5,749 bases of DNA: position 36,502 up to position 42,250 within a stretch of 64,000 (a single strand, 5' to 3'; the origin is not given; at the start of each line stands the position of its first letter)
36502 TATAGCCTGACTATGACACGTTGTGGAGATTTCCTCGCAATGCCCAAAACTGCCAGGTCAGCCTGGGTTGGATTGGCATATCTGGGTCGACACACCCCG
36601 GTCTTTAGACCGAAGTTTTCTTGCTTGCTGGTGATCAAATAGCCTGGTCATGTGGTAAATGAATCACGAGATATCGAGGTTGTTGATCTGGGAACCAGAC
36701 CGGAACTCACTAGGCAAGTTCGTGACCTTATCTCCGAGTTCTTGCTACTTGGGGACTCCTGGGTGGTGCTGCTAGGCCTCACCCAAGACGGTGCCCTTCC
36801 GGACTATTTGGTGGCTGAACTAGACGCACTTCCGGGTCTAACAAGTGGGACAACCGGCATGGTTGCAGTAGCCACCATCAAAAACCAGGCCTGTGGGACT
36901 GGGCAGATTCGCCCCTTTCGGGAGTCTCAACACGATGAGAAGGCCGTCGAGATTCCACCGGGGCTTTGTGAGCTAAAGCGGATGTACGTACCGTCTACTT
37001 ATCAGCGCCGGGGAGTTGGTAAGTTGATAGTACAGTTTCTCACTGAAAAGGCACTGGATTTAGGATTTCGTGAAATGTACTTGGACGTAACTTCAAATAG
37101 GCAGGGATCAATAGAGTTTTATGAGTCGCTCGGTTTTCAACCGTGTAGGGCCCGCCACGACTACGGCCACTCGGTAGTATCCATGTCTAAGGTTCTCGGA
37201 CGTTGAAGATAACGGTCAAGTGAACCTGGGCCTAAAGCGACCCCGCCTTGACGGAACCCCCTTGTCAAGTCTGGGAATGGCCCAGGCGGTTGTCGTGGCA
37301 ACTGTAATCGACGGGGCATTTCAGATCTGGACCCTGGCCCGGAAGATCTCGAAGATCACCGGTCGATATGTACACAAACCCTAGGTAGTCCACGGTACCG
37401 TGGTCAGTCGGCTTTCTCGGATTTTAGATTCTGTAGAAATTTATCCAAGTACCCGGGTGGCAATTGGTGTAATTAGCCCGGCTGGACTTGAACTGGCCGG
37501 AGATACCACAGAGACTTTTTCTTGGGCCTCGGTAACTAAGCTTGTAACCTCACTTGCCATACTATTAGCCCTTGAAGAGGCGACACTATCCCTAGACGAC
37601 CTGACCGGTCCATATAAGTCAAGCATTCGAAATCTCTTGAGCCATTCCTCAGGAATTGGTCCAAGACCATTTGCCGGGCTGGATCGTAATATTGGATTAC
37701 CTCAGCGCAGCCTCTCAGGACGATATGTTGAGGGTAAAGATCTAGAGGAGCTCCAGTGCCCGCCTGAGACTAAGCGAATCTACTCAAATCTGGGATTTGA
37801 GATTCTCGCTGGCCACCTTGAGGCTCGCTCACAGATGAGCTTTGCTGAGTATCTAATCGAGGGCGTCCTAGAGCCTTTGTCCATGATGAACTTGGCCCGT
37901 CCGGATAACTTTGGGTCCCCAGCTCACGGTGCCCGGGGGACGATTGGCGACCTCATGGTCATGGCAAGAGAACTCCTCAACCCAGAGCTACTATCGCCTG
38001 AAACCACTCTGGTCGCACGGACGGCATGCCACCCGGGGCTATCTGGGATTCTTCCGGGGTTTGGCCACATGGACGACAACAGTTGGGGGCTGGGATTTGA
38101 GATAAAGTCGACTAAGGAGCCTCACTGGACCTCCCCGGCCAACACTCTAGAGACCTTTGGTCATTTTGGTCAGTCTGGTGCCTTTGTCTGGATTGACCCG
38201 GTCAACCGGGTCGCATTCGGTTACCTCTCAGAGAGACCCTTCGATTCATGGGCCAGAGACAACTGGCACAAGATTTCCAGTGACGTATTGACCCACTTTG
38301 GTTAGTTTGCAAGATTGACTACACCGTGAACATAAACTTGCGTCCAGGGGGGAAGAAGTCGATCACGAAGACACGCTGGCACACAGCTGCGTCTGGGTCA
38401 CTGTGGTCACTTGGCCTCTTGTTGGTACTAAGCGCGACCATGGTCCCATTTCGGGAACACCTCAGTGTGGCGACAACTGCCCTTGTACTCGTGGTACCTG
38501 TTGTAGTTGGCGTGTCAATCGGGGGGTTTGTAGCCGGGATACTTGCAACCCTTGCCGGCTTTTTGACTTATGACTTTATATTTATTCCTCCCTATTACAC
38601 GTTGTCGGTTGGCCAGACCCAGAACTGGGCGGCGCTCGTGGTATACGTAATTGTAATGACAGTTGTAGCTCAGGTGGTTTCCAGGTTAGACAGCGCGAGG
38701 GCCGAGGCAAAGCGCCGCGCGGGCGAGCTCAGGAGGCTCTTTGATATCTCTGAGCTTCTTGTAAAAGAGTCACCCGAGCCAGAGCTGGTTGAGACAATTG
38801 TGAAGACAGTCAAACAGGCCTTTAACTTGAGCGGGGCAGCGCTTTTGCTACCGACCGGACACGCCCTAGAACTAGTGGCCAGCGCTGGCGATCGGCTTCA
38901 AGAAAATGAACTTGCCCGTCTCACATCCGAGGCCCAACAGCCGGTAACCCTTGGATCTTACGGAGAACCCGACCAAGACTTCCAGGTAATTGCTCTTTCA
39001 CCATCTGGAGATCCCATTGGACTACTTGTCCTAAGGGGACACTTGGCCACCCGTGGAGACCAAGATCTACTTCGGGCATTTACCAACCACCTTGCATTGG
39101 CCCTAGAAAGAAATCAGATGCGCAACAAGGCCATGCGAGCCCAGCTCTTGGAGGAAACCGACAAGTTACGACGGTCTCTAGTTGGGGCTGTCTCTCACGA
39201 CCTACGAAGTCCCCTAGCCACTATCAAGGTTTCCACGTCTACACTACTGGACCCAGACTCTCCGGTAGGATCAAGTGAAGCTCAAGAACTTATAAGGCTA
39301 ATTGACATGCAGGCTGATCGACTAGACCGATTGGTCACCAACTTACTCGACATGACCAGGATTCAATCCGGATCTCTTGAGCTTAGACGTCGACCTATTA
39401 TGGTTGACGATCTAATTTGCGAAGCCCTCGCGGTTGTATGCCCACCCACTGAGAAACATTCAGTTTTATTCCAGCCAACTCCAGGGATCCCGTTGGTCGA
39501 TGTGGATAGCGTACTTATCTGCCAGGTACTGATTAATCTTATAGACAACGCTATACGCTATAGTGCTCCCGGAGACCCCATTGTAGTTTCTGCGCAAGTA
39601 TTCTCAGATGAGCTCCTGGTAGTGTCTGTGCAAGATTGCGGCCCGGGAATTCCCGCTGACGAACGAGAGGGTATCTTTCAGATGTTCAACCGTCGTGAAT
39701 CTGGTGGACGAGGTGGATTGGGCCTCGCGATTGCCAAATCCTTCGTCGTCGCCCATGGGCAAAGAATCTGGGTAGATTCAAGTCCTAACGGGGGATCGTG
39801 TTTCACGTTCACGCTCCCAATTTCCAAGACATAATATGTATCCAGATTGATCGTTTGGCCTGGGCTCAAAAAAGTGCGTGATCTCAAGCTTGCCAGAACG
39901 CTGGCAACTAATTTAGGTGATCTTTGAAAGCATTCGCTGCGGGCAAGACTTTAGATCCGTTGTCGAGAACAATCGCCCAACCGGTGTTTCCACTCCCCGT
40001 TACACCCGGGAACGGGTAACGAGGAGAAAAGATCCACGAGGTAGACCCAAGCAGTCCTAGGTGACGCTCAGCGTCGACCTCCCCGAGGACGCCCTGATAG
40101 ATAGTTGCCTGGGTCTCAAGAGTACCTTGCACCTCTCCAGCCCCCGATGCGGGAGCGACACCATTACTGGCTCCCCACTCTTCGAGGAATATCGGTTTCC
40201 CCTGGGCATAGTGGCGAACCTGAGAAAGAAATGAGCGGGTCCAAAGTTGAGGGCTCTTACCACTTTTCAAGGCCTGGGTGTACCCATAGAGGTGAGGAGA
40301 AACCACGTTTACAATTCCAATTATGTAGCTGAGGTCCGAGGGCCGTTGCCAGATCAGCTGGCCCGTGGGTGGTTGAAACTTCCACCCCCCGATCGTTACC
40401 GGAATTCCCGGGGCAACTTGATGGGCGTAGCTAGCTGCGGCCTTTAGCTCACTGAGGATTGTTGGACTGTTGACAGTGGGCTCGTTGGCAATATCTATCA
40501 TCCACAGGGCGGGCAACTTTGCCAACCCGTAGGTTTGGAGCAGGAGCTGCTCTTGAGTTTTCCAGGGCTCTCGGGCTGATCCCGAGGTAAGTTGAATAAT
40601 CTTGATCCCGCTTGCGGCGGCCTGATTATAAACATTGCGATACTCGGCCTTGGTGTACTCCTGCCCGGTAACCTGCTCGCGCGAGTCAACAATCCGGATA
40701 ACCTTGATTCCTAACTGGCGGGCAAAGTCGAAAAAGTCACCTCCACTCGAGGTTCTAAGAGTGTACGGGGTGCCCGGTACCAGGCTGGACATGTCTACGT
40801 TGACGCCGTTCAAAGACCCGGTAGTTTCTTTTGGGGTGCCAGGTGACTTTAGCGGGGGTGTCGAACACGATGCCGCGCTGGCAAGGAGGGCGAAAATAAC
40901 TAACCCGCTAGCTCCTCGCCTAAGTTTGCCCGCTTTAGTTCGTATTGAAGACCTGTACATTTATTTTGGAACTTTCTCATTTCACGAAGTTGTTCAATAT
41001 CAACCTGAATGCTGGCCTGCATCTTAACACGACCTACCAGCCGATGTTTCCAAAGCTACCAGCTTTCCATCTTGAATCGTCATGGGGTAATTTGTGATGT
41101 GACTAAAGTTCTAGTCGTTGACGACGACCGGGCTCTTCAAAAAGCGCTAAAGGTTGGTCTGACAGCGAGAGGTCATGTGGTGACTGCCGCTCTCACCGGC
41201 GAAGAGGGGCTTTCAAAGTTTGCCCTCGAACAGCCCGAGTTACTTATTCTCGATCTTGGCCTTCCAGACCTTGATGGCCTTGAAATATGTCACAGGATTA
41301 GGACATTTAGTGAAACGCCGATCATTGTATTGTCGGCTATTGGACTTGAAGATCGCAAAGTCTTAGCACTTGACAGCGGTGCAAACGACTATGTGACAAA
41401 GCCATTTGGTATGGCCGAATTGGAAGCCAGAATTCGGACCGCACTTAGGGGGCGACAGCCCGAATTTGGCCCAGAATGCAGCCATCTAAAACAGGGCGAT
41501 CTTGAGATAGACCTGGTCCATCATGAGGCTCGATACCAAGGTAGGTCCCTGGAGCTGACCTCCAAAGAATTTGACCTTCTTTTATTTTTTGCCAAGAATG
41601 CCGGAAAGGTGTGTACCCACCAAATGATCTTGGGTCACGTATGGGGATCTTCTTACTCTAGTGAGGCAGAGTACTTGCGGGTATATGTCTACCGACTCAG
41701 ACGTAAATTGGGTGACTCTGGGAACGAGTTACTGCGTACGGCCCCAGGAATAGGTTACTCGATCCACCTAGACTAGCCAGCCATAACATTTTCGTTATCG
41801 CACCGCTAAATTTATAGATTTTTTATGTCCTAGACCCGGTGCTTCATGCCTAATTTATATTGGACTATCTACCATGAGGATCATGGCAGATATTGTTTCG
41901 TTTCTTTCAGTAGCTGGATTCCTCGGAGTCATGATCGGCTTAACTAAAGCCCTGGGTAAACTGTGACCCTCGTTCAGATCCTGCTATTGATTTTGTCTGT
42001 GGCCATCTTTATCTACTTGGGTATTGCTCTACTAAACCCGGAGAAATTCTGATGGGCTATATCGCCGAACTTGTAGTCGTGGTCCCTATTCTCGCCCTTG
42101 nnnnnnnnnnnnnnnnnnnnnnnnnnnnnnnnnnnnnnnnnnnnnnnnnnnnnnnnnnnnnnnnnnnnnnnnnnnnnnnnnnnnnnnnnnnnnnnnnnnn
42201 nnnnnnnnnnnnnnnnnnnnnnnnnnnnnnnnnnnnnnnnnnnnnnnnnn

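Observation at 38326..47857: KdpD is split into two separately encoded halves placed at opposite ends of the kdp locus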

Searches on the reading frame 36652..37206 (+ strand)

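Call 3: search_protein_families(library=pfam, proteins=[window:36652-37206:+])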
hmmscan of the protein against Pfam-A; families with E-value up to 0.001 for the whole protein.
window:36652-37206:+ (184 aa): 4 families
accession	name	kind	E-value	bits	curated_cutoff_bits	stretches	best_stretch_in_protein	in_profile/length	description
PF00583.31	Acetyltransf_1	-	3.9e-15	56.6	20.7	1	69-162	33-116/116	Acetyltransferase (GNAT) family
PF13508.13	Acetyltransf_7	-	5e-12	46.5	27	1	71-164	5-84/84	Acetyltransferase (GNAT) domain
PF13673.13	Acetyltransf_10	-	8.2e-08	32.7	23.6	1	107-180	53-126/128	Acetyltransferase (GNAT) domain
PF08445.16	FR47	-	2.1e-06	28.1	22.1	1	106-165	22-80/86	FR47-like protein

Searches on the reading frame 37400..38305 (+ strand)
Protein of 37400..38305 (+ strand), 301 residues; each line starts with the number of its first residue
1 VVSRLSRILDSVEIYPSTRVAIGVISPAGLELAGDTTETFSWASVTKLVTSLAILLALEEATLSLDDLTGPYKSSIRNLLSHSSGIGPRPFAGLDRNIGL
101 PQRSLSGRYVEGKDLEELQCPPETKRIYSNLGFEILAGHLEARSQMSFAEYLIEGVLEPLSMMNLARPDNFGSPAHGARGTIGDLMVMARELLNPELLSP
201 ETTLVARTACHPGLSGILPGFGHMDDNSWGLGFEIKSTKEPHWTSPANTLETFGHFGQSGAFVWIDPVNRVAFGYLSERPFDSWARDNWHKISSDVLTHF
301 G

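Call 3: search_protein_families(library=pfam, proteins=[window:37400-38305:+])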
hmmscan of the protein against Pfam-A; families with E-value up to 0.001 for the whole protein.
window:37400-38305:+ (301 aa): 1 family
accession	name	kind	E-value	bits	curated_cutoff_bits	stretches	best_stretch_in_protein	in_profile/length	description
PF00144.29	Beta-lactamase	-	1.4e-27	97.2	27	1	37-288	47-321/329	Beta-lactamase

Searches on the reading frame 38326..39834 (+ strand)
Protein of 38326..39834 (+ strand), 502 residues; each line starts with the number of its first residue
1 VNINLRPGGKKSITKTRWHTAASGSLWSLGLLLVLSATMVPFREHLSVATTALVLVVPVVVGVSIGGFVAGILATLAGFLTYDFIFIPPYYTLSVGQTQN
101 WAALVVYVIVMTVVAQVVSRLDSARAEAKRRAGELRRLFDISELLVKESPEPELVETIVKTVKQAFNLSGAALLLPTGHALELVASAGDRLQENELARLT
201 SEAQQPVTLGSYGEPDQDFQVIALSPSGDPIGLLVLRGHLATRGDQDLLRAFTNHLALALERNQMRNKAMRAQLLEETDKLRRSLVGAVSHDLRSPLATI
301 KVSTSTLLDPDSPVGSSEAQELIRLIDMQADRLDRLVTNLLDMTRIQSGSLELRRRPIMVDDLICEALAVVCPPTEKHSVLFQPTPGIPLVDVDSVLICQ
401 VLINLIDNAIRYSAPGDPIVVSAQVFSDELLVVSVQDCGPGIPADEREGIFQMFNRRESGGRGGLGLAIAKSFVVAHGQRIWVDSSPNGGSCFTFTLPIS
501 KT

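Call 3: search_protein_families(library=pfam, proteins=[window:38326-39834:+])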
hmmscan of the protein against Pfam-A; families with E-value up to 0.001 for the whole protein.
window:38326-39834:+ (502 aa): 5 families
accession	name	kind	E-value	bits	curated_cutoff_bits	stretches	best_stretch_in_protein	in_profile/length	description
PF02518.31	HATPase_c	-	6.6e-27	94.6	26.4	1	394-499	2-109/111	Histidine kinase-, DNA gyrase B-, and HSP90-like ATPase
PF13493.11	DUF4118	-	1.7e-19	70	28.4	1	26-131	2-107/107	Domain of unknown function (DUF4118)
PF00512.31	HisKA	-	6.6e-14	52.1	26.9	1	282-349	2-66/66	His Kinase A (phospho-acceptor) domain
PF13492.12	GAF_3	-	2.2e-05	25.3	27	1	153-262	4-129/129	GAF domain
PF13581.12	HATPase_c_2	-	0.00038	20.9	27.4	1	407-474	41-109/127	Histidine kinase-like ATPase domain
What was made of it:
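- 38326..39834 (+): The histidine-kinase half of KdpD (502 aa). It has about 4 TM segments (DUF4118), a GAF-like domain, a DHp domain with His291, and a CA domain with Asn408. Pfam domains (call 3).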

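Call 7: search_protein_families(library=ncbifam, proteins=[window:38326-39834:+], max_evalue=0.01)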
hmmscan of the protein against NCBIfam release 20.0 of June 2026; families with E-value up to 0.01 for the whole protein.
window:38326-39834:+ (502 aa): 82 families (the best 25 are shown)
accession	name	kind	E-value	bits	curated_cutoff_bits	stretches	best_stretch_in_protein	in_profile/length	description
NF007793.0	PRK10490.1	equivalog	6e-70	236.3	1123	1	14-501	391-884/895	two-component system sensor histidine kinase KdpD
NF006800.0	PRK09303.1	equivalog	5.7e-41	140.7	342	1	258-501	128-379/383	histidine kinase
NF046044.1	PnpS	equivalog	2.2e-39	135.6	400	1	277-498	165-390/390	two-component system histidine kinase PnpS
NF033092.0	HK_WalK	equivalog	7.3e-38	130.5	725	1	276-499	366-594/594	cell wall metabolism sensor histidine kinase WalK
TIGR02956.1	TMAO_torS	equivalog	3e-34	118.3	676.5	1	273-501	455-684/967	TMAO reductase system sensor histidine kinase/response regulator TorS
TIGR02966.1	phoR_proteo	equivalog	9.5e-34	116.9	334.2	1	275-497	107-333/333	phosphate regulon sensor histidine kinase PhoR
NF041832.1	near_NosP_CTERM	subfamily_domain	2.7e-33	115.6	400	1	285-501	10-227/370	NahK/ErcS family hybrid sensor histidine kinase/response regulator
NF040691.1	MtrAB_MtrB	equivalog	8.2e-31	107.6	450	1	258-499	246-492/507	MtrAB system histidine kinase MtrB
NF047874.1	MASE3_PAS_HK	subfamily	1.3e-30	106.9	560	1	270-500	384-626/655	MASE3 domain-containing sensor histidine kinase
NF041880.1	EPS_EpsF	equivalog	3.5e-30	104.9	900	1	284-496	276-488/492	response regulator EpsF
NF007007.0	PRK09470.1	equivalog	4.6e-30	104.9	486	1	275-501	238-461/463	envelope stress sensor histidine kinase CpxA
NF008468.0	PRK11360.1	equivalog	1.2e-29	103.1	646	1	284-501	398-610/616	two-component system sensor histidine kinase AtoS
NF041735.1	hist_kin_RppB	equivalog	1.7e-29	102.9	400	1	289-498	223-438/438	two-component system sensor histidine kinase RppB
NF007688.0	PRK10364.1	equivalog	1.7e-29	102.9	479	1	284-500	242-452/460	two-component system sensor histidine kinase ZraS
NF041210.1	his_kin_PieS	equivalog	5.5e-27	94.9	850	1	256-500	223-471/474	two component system sensor histidine kinase PieS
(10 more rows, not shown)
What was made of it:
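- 38326..39834 (+): NCBIfam KdpD model positions 391-884 of 895, E 6e-70 (call 7).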

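Call 8: search_solved_structures(query=window:38326-39834:+, max_evalue=1e-10)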
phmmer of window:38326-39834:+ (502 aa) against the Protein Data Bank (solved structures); distinct sequences matched with E-value up to 1e-10: 42.
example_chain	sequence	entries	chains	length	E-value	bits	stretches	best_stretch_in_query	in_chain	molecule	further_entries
6lgq_C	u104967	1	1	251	2.9e-33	118.5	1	279-499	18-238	Histidine kinase KdpD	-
5uht_A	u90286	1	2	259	9.4e-30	106.9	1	271-498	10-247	Sensor histidine kinase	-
6azr_A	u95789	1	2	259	9.4e-30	106.9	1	271-498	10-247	Sensor histidine kinase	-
2c2a_A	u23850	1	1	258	9.5e-30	106.9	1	272-498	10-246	SENSOR HISTIDINE KINASE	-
3dge_A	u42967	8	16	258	9.9e-30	106.8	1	272-498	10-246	Sensor protein | Histidine kinase | Sensor histidine kinase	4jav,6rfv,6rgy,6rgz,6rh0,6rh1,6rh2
4jas_A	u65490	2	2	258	2.4e-28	102.3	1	272-498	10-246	Histidine kinase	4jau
6rh7_A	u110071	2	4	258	2.4e-28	102.2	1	272-498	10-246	Sensor histidine kinase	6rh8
4q20_A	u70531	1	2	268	9.7e-28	100.3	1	269-499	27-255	Sensor protein DivL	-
8u4x_A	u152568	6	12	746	1.4e-25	93.1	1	260-500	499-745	histidine kinase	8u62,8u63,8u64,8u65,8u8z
4i5s_A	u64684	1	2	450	1.3e-23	86.7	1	276-499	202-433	Putative histidine kinase CovS; VicK-like protein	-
7z8n_A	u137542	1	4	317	8.8e-23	83.9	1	270-501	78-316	Histidine kinase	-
9jfj_A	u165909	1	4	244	1.9e-22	82.9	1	283-500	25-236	Sensor histidine kinase ZraS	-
5c93_A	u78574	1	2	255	3.1e-22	82.1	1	277-499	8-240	Histidine kinase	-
4u7n_A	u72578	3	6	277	3.5e-22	82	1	277-499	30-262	Histidine protein kinase sensor protein | Histidine kinase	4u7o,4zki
8a3u_A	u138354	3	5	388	5.8e-22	81.2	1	263-500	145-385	Putative Sensory box protein,Sensor protein FixL | Putative Sensory box protein,Putative Sensory box protein,Sensor protein FixL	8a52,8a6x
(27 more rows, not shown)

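Call 28: find_related_loci(query=window:38326-39834:+, collection=genome_contigs, flank=10000)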
Query window:38326-39834:+ (502 aa) in genome_contigs; peptide patterns used: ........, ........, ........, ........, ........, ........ (x = any residue, [..] = any of these).
11 stretches matched a pattern; 1 encode a relative of the query (tblastn E <= 1e-3); 1 distinct loci.
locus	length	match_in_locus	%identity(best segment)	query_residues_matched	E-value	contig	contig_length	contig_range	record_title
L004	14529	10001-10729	32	265-499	1e-25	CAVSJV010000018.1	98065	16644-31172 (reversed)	MAG: Methanomassiliicoccaceae archaeon isolate MFD02416.bin.2.149 genome assembly, contig: contig_97161, whole genome sh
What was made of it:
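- Tried and rejected: genome_contigs scan with the single kinase-half protein (call 28).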

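Call 38: find_homologous_proteins(query=window:38326-39831:+, max_evalue=1e-20)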
Query window:38326-39831:+ (502 aa): 1850 proteins with E <= 1e-20 among 8000 candidates; the best 120 are listed.
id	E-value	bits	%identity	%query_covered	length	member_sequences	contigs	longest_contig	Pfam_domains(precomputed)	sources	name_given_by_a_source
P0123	0.0e+0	1085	99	100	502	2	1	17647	PF02518.32,PF13492.13,PF00512.32,PF13493.12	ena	-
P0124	2.6e-191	655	64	98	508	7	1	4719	PF02518.32,PF13492.13,PF00512.32,PF13493.12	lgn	-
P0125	4.0e-180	618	64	93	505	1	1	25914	PF13581.13,PF02518.32,PF00512.32,PF13493.12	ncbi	-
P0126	5.3e-180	617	65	94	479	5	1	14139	PF13581.13,PF02518.32,PF13492.13,PF00512.32,PF13493.12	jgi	-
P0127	9.3e-180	616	63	92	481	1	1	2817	PF13581.13,PF02518.32,PF00512.32,PF13493.12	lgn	-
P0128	1.0e-178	613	63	96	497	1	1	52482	PF13581.13,PF02518.32,PF00512.32,PF13493.12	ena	-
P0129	4.0e-178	611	62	96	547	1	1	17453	PF13581.13,PF02518.32,PF13492.13,PF00512.32,PF13493.12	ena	-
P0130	2.4e-177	608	65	92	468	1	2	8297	PF13581.13,PF02518.32,PF13492.13,PF00512.32,PF13493.12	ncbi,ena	-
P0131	4.3e-177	608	63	95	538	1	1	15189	PF02518.32,PF13492.13,PF00512.32,PF13493.12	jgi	jgi:two-component system sensor histidine kinase KdpD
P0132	2.6e-176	605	64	93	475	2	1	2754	PF13581.13,PF02518.32,PF00512.32,PF13493.12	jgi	jgi:two-component system sensor histidine kinase KdpD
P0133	5.0e-176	604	63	92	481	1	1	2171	PF13581.13,PF02518.32,PF13492.13,PF00512.32,PF13493.12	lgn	-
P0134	1.4e-175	603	62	96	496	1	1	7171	PF13581.13,PF02518.32,PF13492.13,PF00512.32,PF13493.12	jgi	jgi:two-component system, OmpR family, sensor histidine kinase KdpD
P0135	5.4e-175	601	62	96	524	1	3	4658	PF02518.32,PF13492.13,PF00512.32,PF13493.12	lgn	-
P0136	1.4e-174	599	62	92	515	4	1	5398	PF02518.32,PF13492.13,PF00512.32,PF13493.12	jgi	jgi:two-component system sensor histidine kinase KdpD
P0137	2.9e-174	598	60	98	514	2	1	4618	PF13581.13,PF02518.32,PF00512.32,PF13493.12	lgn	-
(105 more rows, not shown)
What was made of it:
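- JGI annotates these homologues as KdpD (call 38).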

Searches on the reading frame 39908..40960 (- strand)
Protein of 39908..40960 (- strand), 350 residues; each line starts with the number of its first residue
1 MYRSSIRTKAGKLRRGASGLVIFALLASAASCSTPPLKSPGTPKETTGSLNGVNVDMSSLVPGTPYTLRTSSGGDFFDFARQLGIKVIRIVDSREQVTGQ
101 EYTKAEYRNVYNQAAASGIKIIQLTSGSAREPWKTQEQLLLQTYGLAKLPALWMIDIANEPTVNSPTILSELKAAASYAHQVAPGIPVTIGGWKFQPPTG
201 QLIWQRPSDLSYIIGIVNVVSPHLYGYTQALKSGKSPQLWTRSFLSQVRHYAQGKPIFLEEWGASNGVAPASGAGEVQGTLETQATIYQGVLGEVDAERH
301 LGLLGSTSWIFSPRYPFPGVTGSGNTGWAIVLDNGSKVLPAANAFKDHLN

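Call 3: search_protein_families(library=pfam, proteins=[window:39908-40960:-])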
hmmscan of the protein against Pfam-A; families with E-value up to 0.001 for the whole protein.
window:39908-40960:- (350 aa): 1 family
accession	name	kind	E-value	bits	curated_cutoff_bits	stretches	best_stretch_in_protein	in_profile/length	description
PF00150.24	Cellulase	-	0.00041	20.4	23.5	0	72-267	22-241/272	Cellulase (glycosyl hydrolase family 5)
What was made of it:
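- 39908..40960 (-): GH5-like putative lipoprotein gene, inserted between the kinase half and kdpE. It is not part of the Kdp system. Weak Cellulase hit, E 4e-4 (call 3).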

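Call 7: search_protein_families(library=ncbifam, proteins=[window:39908-40960:-], max_evalue=0.01)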
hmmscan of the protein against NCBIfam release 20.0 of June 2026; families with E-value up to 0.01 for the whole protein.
window:39908-40960:- (350 aa): 0 families

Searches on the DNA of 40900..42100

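Call 69: search_rna_families(source=window, start=40900, end=42100, threshold=evalue, max_evalue=1)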
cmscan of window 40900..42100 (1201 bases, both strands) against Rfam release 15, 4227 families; matches with E-value up to 1: 1.
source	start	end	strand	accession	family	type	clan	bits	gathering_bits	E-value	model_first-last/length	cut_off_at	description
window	41970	42050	-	RF02248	Six3os1_3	Gene; lncRNA;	-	15.4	40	0.32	1-75/75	no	Six3os1 conserved region 3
